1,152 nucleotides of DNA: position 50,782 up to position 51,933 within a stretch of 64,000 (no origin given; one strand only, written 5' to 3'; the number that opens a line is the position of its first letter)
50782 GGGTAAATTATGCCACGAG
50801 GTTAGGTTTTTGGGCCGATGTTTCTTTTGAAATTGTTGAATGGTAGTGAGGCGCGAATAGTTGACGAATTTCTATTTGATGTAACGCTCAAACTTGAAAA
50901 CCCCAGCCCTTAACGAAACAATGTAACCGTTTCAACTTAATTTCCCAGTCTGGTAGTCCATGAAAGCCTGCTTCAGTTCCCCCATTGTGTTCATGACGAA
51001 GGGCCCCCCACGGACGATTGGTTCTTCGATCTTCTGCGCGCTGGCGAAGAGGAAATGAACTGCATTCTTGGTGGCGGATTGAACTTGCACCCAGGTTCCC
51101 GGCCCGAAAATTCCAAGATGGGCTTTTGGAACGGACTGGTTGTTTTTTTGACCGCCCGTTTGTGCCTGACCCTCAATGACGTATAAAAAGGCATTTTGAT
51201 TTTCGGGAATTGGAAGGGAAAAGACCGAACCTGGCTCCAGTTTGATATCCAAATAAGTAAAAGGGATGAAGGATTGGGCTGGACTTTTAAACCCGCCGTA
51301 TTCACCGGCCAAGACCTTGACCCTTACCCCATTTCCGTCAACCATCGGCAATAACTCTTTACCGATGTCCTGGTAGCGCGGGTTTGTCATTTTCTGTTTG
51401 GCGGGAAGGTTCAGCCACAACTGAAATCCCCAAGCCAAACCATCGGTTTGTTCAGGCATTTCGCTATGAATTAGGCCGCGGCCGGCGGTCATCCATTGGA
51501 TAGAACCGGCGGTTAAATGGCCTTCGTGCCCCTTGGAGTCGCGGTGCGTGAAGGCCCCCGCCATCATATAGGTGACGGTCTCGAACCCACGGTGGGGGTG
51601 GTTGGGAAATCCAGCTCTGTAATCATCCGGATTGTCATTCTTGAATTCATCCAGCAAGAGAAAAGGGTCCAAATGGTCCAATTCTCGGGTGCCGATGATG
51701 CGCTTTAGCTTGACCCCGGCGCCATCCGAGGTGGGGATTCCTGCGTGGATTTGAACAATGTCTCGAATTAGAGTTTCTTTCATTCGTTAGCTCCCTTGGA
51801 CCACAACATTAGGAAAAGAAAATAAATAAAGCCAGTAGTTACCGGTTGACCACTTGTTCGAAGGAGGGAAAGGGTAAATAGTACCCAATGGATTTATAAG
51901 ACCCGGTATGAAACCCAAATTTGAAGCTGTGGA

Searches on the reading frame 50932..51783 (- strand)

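Call 55: search_protein_families(library=pfam, proteins=[window:50932-51783:-], max_evalue=0.00001)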
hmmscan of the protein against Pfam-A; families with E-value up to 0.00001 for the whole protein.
window:50932-51783:- (283 aa): 2 families
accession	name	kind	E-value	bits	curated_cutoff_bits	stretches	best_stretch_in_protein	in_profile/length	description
PF02678.22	Pirin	-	4.9e-34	117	26.1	1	24-124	2-108/108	Pirin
PF05726.19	Pirin_C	-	8.2e-25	87.6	27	1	177-282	1-102/103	Pirin C-terminal cupin domain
